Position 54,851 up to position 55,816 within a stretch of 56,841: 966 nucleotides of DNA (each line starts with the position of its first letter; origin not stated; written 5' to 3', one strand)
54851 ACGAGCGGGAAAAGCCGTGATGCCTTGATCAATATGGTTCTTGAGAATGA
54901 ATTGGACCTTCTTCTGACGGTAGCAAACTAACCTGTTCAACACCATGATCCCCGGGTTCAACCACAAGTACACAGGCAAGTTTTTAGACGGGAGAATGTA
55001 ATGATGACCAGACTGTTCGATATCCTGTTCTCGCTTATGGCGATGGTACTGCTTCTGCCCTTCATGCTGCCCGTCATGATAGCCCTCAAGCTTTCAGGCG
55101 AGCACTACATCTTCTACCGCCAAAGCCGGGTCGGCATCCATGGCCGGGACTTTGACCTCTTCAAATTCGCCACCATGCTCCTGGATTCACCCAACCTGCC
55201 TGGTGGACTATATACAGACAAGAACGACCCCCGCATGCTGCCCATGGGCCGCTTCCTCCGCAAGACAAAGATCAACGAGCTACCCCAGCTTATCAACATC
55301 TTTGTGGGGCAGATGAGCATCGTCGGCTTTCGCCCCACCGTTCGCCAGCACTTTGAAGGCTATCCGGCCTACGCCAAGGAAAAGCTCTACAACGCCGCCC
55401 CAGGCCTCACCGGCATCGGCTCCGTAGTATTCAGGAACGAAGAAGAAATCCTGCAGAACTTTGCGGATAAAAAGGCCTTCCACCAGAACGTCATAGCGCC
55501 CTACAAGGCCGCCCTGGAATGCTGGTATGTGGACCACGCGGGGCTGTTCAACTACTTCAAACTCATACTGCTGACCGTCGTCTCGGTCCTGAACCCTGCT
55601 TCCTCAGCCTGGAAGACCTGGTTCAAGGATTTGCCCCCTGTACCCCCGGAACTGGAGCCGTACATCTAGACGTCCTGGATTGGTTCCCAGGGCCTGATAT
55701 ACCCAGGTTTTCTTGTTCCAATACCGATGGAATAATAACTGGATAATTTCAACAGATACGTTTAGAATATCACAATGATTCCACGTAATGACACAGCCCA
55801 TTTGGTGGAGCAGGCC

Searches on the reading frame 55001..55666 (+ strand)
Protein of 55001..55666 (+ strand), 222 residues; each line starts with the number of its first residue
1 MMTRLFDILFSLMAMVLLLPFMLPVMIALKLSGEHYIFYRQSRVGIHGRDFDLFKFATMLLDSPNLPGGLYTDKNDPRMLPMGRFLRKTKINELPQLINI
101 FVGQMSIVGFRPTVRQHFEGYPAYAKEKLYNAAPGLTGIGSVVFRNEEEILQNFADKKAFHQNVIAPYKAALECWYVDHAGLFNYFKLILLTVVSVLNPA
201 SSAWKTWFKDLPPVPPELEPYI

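Call 67: find_encoding_contigs(protein=window:55001-55666:+, flank=10000, max_places=4)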
Protein window:55001-55666:+ (222 aa): 5 contigs read that carry it; 4 places shown.
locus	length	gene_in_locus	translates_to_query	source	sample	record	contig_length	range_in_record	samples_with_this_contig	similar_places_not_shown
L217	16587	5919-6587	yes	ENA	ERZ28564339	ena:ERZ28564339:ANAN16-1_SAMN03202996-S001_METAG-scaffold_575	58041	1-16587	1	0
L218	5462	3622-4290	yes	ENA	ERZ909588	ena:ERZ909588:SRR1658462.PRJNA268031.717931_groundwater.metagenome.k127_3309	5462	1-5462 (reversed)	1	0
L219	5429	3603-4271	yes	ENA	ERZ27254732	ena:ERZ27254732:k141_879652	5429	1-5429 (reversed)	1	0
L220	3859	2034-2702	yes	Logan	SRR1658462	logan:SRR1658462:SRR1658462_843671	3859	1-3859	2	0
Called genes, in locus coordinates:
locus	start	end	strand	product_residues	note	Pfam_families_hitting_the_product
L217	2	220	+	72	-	?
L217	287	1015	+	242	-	-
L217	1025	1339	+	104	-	-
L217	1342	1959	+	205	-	-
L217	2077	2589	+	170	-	-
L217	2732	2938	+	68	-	-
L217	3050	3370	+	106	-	PF01850:PIN (weak)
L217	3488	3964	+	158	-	PF02719:Polysacc_synt_2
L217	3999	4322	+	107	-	PF14076:DUF4258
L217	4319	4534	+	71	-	-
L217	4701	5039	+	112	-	PF06296:RelE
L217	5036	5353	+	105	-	PF01381:HTH_3 (weak)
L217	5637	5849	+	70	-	-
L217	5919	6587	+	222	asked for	PF02397:Bac_transf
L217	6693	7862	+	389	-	-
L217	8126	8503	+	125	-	PF18765:Polbeta (weak)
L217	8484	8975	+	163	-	PF20797:HepT-like_2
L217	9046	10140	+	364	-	-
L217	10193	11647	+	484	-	PF02687:FtsX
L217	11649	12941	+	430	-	PF02687:FtsX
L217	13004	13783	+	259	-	PF17131:TP_0789-like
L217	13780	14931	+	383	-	-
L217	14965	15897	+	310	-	-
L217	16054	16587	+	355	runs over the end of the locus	PF00953:Glycos_transf_4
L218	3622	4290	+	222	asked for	PF02397:Bac_transf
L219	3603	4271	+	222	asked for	PF02397:Bac_transf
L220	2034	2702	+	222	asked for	PF02397:Bac_transf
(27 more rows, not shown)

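Call 70: find_homologous_proteins(query=L217:13004-13780:+, max_evalue=1e-10)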
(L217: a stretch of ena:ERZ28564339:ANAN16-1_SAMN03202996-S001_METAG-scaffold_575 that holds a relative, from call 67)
Query L217:13004-13780:+ (259 aa): 658 proteins with E <= 1e-10 among 1056 candidates; the best 120 are listed.
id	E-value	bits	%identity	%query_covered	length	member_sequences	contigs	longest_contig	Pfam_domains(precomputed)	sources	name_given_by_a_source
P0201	3.1e-166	569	100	100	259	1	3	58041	PF17131.12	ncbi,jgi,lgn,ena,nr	ncbi:MAG: outer membrane lipoprotein-sorting protein [Spirochaetes bacterium GWB1_59_5]|nr:MAG: oute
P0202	1.2e-148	511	88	100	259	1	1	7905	PF17131.12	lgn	-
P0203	4.4e-140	483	83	100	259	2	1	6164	PF17131.12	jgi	-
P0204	2.5e-135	467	83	98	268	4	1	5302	PF17131.12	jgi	-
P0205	4.6e-135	467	82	98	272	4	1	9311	PF17131.12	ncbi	-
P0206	3.3e-134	464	81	100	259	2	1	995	PF17131.12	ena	-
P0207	2.2e-133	461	80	100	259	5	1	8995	PF17131.12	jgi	jgi:hypothetical protein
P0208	4.1e-133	460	84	93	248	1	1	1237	PF17131.12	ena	-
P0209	1.0e-132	459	81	97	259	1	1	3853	PF17131.12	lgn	-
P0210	1.6e-132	458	80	100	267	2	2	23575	PF17131.12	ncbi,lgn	-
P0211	6.1e-131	453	86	90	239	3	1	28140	PF17131.12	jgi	-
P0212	4.1e-130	450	80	98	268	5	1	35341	PF17131.12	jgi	jgi:outer membrane lipoprotein-sorting protein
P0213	7.8e-129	446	81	97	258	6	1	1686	PF17131.12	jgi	-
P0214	9.4e-128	443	80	97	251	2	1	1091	PF17131.12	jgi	jgi:outer membrane lipoprotein-sorting protein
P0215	1.1e-126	439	81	93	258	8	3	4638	PF17131.12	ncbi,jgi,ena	-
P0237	5.7e-110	384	69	98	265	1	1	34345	PF17131.12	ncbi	ncbi:hypothetical protein MASR2M78_31800 [Treponema sp.]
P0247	2.1e-108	379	67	100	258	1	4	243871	PF17131.12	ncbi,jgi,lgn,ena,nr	ncbi:MAG: outer membrane lipoprotein-sorting protein [Spirochaetae bacterium HGW-Spirochaetae-3]|jgi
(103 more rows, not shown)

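Call 71: find_encoding_contigs(protein=P0237, flank=10000, max_places=2)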
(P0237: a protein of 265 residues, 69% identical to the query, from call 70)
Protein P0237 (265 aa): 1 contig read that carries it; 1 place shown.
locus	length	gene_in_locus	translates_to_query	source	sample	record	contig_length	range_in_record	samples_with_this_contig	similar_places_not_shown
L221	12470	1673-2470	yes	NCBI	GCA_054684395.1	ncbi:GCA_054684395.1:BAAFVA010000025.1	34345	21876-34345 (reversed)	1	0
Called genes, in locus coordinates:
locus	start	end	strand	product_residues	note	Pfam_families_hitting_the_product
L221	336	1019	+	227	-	PF02687:FtsX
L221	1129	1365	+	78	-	-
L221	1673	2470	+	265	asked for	PF17131:TP_0789-like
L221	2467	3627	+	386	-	-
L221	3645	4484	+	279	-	-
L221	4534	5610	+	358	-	PF00953:Glycos_transf_4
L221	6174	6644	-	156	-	-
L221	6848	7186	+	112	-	-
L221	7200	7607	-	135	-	PF05036:SPOR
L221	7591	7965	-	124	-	-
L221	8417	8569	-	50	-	-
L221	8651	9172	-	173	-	-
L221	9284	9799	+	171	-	PF02357:NusG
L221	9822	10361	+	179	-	PF13727:CoA_binding_3 (weak), PF17836:PglD_N (faint)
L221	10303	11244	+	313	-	PF01370:Epimerase, PF02719:Polysacc_synt_2, PF07993:NAD_binding_4 (weak), PF16363:GDP_Man_Dehyd, PF01073:3Beta_HSD, PF04321:RmlD_sub_bind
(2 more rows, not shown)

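Call 72: find_encoding_contigs(protein=P0247, flank=10000, max_places=2)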
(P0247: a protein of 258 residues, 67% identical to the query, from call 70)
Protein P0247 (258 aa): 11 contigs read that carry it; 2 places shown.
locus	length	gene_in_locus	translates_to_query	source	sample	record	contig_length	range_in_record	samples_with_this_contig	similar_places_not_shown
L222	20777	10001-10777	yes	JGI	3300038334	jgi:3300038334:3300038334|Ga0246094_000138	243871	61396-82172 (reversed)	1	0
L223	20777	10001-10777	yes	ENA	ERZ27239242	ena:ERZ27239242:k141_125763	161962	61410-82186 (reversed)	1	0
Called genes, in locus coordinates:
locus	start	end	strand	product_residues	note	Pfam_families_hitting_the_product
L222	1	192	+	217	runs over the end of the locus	PF01066:CDP-OH_P_transf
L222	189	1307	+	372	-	PF13477:Glyco_trans_4_2, PF13579:Glyco_trans_4_4, PF00534:Glycos_transf_1, PF13692:Glyco_trans_1_4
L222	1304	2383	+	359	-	PF01073:3Beta_HSD, PF01370:Epimerase, PF02719:Polysacc_synt_2 (weak), PF04321:RmlD_sub_bind, PF07993:NAD_binding_4 (faint), PF16363:GDP_Man_Dehyd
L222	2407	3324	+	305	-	PF03706:LPG_synthase_TM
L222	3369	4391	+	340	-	PF13439:Glyco_transf_4, PF13579:Glyco_trans_4_4, PF00534:Glycos_transf_1, PF13692:Glyco_trans_1_4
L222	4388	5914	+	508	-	PF13231:PMT_2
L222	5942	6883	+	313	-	PF00535:Glycos_transf_2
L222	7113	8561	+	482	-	PF02687:FtsX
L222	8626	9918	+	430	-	PF12704:MacB_PCD, PF02687:FtsX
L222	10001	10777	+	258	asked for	PF17131:TP_0789-like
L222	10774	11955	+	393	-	-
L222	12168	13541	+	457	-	-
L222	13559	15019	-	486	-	-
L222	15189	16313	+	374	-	PF06925:MGDG_synth, PF00534:Glycos_transf_1 (weak), PF04101:Glyco_tran_28_C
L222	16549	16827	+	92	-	PF00076:RRM_1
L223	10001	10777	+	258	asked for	PF17131:TP_0789-like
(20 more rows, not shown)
